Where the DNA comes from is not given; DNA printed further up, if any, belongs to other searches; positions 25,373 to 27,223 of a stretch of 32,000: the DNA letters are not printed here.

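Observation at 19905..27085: A rare TTAA-core direct repeat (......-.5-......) occurs three times, each beside a sulfur/thiol operon, next to a PmrA/QseB-type two-component system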

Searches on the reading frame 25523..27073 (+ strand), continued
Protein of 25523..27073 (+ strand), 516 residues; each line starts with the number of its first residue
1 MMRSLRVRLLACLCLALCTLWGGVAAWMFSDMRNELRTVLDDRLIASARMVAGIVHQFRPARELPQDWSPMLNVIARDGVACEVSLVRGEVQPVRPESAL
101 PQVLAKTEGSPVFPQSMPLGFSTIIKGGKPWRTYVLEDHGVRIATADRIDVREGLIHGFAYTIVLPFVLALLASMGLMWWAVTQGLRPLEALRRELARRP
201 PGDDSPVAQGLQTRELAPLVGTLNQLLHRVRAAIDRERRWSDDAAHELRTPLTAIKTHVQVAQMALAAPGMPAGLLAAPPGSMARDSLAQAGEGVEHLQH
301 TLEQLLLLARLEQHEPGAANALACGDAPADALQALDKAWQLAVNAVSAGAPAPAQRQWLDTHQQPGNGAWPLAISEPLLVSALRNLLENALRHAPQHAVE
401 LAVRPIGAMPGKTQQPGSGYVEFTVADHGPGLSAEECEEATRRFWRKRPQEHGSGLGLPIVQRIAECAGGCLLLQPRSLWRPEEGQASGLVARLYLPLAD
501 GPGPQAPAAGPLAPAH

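Call 23: find_encoding_contigs(protein=P0099, flank=10000, max_places=2)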
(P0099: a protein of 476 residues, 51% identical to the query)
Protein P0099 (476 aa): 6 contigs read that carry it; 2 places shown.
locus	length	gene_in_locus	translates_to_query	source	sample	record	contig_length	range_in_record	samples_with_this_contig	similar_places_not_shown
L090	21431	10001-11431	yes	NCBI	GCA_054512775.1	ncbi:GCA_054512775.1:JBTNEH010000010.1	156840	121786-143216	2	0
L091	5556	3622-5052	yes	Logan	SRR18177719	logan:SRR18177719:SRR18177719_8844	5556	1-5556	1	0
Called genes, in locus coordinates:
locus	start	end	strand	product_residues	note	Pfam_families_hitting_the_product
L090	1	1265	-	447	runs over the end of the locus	PF00291:PALP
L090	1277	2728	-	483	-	PF05958:tRNA_U5-meth_tr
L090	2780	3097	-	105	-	-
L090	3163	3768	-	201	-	PF02834:LigT_PEase (faint), PF13563:2_5_RNA_ligase2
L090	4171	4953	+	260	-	PF12838:Fer4_7 (weak), PF13237:Fer4_10 (weak), PF13247:Fer4_11, PF12838:Fer4_7 (weak), PF13187:Fer4_9 (weak), PF25160:LdpA_Fe-S-bd (weak), PF12797:Fer4_2, PF00037:Fer4, +4 more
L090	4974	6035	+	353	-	PF03916:NrfD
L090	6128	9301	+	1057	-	PF04879:Molybdop_Fe4S4 (faint), PF00384:Molybdopterin (faint), PF01568:Molydop_binding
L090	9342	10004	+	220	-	PF00072:Response_reg, PF00486:Trans_reg_C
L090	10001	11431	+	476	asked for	PF26769:HAMP_PhoQ, PF00512:HisKA, PF13581:HATPase_c_2 (faint), PF02518:HATPase_c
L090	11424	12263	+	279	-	PF01790:LGT (weak), PF00578:AhpC-TSA, PF08534:Redoxin, PF00085:Thioredoxin (faint), PF13098:Thioredoxin_2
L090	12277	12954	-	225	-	PF00926:DHBP_synthase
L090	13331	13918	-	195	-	-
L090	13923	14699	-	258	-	PF07730:HisKA_3 (faint), PF02518:HATPase_c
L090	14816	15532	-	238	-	PF00072:Response_reg, PF08281:Sigma70_r4_2 (weak), PF00196:GerE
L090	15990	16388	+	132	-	PF00254:FKBP_C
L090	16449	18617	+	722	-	PF13188:PAS_8 (faint), PF13426:PAS_9 (faint), PF00989:PAS, PF08448:PAS_4 (weak), PF00512:HisKA, PF02518:HATPase_c, PF00072:Response_reg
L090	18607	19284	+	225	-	PF00849:PseudoU_synth_2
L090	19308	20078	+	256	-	PF00106:adh_short, PF13561:adh_short_C2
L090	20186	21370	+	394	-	PF00108:Thiolase_N, PF02803:Thiolase_C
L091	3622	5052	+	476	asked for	PF26769:HAMP_PhoQ, PF00512:HisKA, PF13581:HATPase_c_2 (faint), PF02518:HATPase_c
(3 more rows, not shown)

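Call 35: search_protein_families(library=ncbifam, proteins=[window:25523-27073:+], max_evalue=0.001)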
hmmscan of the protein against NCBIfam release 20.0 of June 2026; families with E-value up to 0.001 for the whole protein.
window:25523-27073:+ (516 aa): 41 families (the best 25 are shown)
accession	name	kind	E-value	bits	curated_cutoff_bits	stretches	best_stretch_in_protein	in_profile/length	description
NF007664.1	PRK10337.1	equivalog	2.5e-39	135.2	475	1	131-467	122-421/442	quorum sensing histidine kinase QseC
NF008025.0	PRK10755.1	equivalog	6.6e-38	130.3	314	2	162-262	68-168/362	two-component system sensor histidine kinase PmrB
TIGR01386.1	cztS_silS_copS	subfamily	8.7e-29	100.8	292.55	2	4-262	3-266/457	heavy metal sensor histidine kinase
NF008312.0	PRK11100.1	equivalog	2.6e-17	62.8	356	1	167-476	192-460/477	two-component system sensor histidine kinase CreC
NF052314.1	T9SS_HK_PorY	subfamily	8.2e-17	61.3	350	2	152-315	125-277/418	PorY family sensor histidine kinase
TIGR02966.1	phoR_proteo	equivalog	2e-16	60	334.2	1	243-466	120-311/333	phosphate regulon sensor histidine kinase PhoR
NF040691.1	MtrAB_MtrB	equivalog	2e-13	50.2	450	1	383-472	392-474/507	MtrAB system histidine kinase MtrB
NF007004.0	PRK09467.1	equivalog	1e-12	47.6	415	1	382-498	338-436/440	two-component system sensor histidine kinase EnvZ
NF012163.2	BaeS_SmeS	equivalog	1.2e-12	47.6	500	2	380-475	354-443/457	sensor histidine kinase efflux regulator BaeS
NF007007.0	PRK09470.1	equivalog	3.9e-12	45.8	486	2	366-466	343-435/463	envelope stress sensor histidine kinase CpxA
NF007345.0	PRK09835.1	subfamily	1.6e-10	40.1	423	1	177-262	201-287/482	Cu(+)/Ag(+) sensor histidine kinase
NF008077.0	PRK10815.1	equivalog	1.8e-10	40.1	497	1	168-259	200-290/488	two-component system sensor histidine kinase PhoQ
NF058527.1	HistKinChvGCaul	equivalog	3.1e-10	39.4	740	1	380-478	424-516/535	two-component sensor histidine kinase ChvG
NF007898.0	PRK10604.1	equivalog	5.7e-10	38.9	478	1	218-473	193-406/433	two-component system sensor histidine kinase RstB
NF046044.1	PnpS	equivalog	7.2e-10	38.4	400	1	373-471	280-372/390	two-component system histidine kinase PnpS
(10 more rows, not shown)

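Call 48: find_encoding_contigs(protein=P0021, flank=10000, max_places=1)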
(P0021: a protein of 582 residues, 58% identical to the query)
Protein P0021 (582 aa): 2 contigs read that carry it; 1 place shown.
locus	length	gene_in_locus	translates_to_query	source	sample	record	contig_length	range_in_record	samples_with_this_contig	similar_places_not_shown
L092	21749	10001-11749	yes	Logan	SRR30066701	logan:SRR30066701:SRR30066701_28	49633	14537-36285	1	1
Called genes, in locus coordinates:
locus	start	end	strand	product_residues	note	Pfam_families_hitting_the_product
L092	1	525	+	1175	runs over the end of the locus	PF02463:SMC_N, PF13175:AAA_15 (weak), PF13304:AAA_21 (weak), PF13476:AAA_23, PF06470:SMC_hinge (weak)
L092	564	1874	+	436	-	-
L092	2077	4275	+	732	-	PF22745:Nlig-Ia, PF01653:DNA_ligase_aden, PF03120:OB_DNA_ligase, PF03119:DNA_ligase_ZBD, PF12826:HHH_2, PF14520:HHH_5 (weak), PF00533:BRCT, PF12738:PTCB-BRCT (weak), +1 more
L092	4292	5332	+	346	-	PF01734:Patatin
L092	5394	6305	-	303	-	PF00497:SBP_bac_3, PF10613:Lig_chan-Glu_bd (faint), PF12974:Phosphonate-bd (weak)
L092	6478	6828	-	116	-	-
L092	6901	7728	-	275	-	PF13098:Thioredoxin_2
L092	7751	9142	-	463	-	PF11412:DsbD_N, PF01790:LGT, PF00085:Thioredoxin (weak), PF00578:AhpC-TSA, PF08534:Redoxin, PF13098:Thioredoxin_2 (weak), PF13905:Thioredoxin_8 (weak)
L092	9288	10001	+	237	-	PF00072:Response_reg, PF00486:Trans_reg_C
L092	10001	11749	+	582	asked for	PF00512:HisKA (faint), PF26769:HAMP_PhoQ, PF02518:HATPase_c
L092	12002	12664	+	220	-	PF13442:Cytochrome_CBB3, PF00034:Cytochrom_C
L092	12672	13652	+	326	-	PF21342:SoxA-TsdA_cyt-c (weak), PF13442:Cytochrome_CBB3, PF00034:Cytochrom_C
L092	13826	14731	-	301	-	PF01040:UbiA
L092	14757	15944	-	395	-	PF02628:COX15-CtaA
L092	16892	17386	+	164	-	-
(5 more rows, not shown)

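Call 49: find_encoding_contigs(protein=P0026, flank=10000, max_places=1)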
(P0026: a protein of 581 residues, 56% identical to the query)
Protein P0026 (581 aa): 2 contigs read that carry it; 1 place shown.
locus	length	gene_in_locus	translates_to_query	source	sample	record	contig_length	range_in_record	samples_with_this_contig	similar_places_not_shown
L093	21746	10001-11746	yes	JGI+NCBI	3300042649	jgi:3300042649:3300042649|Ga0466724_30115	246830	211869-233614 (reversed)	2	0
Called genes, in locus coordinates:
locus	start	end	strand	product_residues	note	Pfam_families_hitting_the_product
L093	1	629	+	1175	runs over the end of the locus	PF02463:SMC_N, PF13175:AAA_15 (weak), PF13304:AAA_21 (weak), PF13476:AAA_23, PF06470:SMC_hinge (weak)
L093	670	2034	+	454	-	-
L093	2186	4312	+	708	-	PF22745:Nlig-Ia, PF01653:DNA_ligase_aden, PF03120:OB_DNA_ligase, PF03119:DNA_ligase_ZBD, PF12826:HHH_2, PF14520:HHH_5 (weak), PF00633:HHH (weak), PF00533:BRCT, +1 more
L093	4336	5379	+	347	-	PF01734:Patatin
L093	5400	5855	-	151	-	PF00583:Acetyltransf_1, PF13673:Acetyltransf_10, PF13508:Acetyltransf_7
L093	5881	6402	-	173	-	PF13302:Acetyltransf_3, PF00583:Acetyltransf_1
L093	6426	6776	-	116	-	-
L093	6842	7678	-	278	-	PF13098:Thioredoxin_2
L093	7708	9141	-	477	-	PF11412:DsbD_N, PF01790:LGT (weak), PF00578:AhpC-TSA, PF08534:Redoxin, PF00085:Thioredoxin (weak), PF13905:Thioredoxin_8 (weak)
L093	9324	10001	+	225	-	PF00072:Response_reg, PF00486:Trans_reg_C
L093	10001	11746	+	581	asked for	PF00512:HisKA (faint), PF26769:HAMP_PhoQ, PF02518:HATPase_c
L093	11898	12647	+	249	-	PF00034:Cytochrom_C, PF13442:Cytochrome_CBB3 (weak), PF00034:Cytochrom_C (weak)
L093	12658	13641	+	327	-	PF21342:SoxA-TsdA_cyt-c (weak), PF13442:Cytochrome_CBB3, PF00034:Cytochrom_C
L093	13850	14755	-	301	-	PF01040:UbiA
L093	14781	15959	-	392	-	PF02628:COX15-CtaA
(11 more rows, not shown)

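Call 50: find_encoding_contigs(protein=P0016, flank=10000, max_places=1)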
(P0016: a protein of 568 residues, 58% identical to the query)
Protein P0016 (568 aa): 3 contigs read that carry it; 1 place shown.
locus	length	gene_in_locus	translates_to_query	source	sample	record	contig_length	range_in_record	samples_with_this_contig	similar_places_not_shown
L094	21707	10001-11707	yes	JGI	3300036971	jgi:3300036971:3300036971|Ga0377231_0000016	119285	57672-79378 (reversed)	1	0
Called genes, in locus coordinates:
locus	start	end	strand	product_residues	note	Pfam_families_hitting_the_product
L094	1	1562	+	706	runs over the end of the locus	PF22745:Nlig-Ia, PF01653:DNA_ligase_aden, PF03120:OB_DNA_ligase, PF03119:DNA_ligase_ZBD, PF12826:HHH_2, PF14520:HHH_5 (weak), PF00633:HHH (weak), PF00533:BRCT, +1 more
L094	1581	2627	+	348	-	PF01734:Patatin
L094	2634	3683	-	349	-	PF01636:APH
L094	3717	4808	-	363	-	-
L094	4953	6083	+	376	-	-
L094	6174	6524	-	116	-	-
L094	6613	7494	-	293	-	PF13098:Thioredoxin_2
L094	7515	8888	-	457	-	PF11412:DsbD_N, PF01790:LGT, PF00085:Thioredoxin (weak), PF00578:AhpC-TSA, PF08534:Redoxin, PF13905:Thioredoxin_8 (faint)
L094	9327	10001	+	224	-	PF00072:Response_reg, PF00486:Trans_reg_C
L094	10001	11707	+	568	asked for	PF26769:HAMP_PhoQ, PF00512:HisKA (weak), PF02518:HATPase_c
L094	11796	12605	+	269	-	PF13442:Cytochrome_CBB3 (weak), PF00034:Cytochrom_C, PF13442:Cytochrome_CBB3 (weak)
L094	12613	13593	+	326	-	PF21342:SoxA-TsdA_cyt-c (weak), PF00034:Cytochrom_C, PF13442:Cytochrome_CBB3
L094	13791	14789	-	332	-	PF03401:TctC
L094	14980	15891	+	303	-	PF00126:HTH_1, PF03466:LysR_substrate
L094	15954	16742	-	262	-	PF09339:HTH_IclR, PF01614:IclR_C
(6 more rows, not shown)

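Call 51: find_encoding_contigs(protein=P0078, flank=10000, max_places=1)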
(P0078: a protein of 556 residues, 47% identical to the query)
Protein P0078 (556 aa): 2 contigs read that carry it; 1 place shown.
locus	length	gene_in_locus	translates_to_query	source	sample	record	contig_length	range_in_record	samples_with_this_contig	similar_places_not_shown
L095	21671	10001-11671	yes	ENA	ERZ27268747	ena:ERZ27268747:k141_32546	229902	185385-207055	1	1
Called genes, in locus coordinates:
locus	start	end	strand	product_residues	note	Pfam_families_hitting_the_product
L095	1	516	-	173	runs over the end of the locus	PF13462:Thioredoxin_4, PF01323:DSBA (weak)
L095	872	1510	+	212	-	PF06902:Fer4_19, PF09360:zf-CDGSH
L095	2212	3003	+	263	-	PF12838:Fer4_7 (weak), PF13237:Fer4_10 (weak), PF13247:Fer4_11, PF12838:Fer4_7 (weak), PF13187:Fer4_9 (weak), PF25160:LdpA_Fe-S-bd (weak), PF00037:Fer4, PF12797:Fer4_2, +4 more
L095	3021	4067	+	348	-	PF03916:NrfD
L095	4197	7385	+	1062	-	PF00384:Molybdopterin, PF01568:Molydop_binding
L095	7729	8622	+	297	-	PF00117:GATase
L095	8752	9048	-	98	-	PF06803:DUF1232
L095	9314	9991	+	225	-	PF00072:Response_reg, PF00486:Trans_reg_C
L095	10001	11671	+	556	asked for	PF26769:HAMP_PhoQ, PF00512:HisKA (weak), PF02518:HATPase_c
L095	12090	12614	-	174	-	PF03737:RraA-like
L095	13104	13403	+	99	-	PF02201:SWIB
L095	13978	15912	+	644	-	PF07715:Plug (weak), PF00593:TonB_dep_Rec_b-barrel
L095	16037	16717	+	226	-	PF13640:2OG-FeII_Oxy_3, PF18331:PKHD_C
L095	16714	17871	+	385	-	PF01070:FMN_dh, PF00478:IMPDH (weak), PF05690:ThiG (faint)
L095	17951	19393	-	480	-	PF00258:Flavodoxin_1, PF00175:NAD_binding_1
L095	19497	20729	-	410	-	PF02424:ApbE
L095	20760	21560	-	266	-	PF10670:DUF4198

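Call 56: search_protein_families(library=pfam, proteins=[L005:7429-9186:-, L005:6572-7456:-, L005:5823-6587:-, L005:9318-10001:+])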
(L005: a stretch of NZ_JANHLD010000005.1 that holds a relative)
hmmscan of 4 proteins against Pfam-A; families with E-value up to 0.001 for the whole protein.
L005:7429-9186:- (585 aa): 6 families
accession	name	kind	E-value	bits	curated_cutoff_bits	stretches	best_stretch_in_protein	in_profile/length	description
PF02683.22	DsbD_TM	-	1.6e-77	260.2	27.1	1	173-387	2-218/219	Cytochrome C biogenesis protein transmembrane domain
PF11412.14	DsbD_N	-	4.1e-26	91.8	25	1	37-145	1-117/119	Thiol:disulfide interchange protein DsbD, N-terminal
PF13899.12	Thioredoxin_7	-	1.1e-11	45.1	27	1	475-545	6-76/83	Thioredoxin-like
PF13386.12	DsbD_2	-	2.1e-09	38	24.9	1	180-373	3-194/199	Cytochrome C biogenesis protein transmembrane region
PF13098.12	Thioredoxin_2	-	2.9e-09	37.7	27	1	482-575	1-101/104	Thioredoxin-like domain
PF00085.26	Thioredoxin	-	1.1e-06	29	23.5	1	475-573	10-96/103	Thioredoxin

L005:6572-7456:- (294 aa): 7 families
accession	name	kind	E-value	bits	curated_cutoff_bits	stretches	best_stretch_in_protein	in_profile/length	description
PF08534.16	Redoxin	-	5.8e-20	72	26.6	1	141-263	2-137/148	Redoxin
PF00578.27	AhpC-TSA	-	1e-17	64.7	26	1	142-254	2-121/124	AhpC/TSA family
PF01790.23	LGT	-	1.7e-08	34.5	24.9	1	13-105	4-98/240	Prolipoprotein diacylglyceryl transferase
PF00085.26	Thioredoxin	-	7.7e-07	29.5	23.5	1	166-214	19-68/103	Thioredoxin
PF13905.12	Thioredoxin_8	-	1.2e-06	29.2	27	1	165-252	1-92/94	Thioredoxin-like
PF13098.12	Thioredoxin_2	-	0.00013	22.7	27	1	164-270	4-103/104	Thioredoxin-like domain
PF14595.12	Thioredoxin_9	-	0.00091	19.6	25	0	172-218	48-94/129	Thioredoxin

L005:5823-6587:- (254 aa): 3 families
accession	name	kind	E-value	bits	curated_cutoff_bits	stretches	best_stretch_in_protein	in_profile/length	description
PF13098.12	Thioredoxin_2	-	7.5e-13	49.2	27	1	120-250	5-103/104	Thioredoxin-like domain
PF10411.14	DsbC_N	-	1.2e-07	31.7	25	1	23-88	7-70/70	Disulfide bond isomerase protein N-terminal domain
PF13462.12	Thioredoxin_4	-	2.5e-07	31.5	23.2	1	114-227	7-144/165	Thioredoxin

L005:9318-10001:+ (227 aa): 2 families
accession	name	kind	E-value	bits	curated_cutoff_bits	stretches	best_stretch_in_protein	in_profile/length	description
PF00072.30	Response_reg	-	3.4e-28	98.5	30.2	1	3-112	1-110/111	Response regulator receiver domain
PF00486.34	Trans_reg_C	-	1.4e-21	76.7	26.2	1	147-216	3-77/77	Transcriptional regulatory protein, C terminal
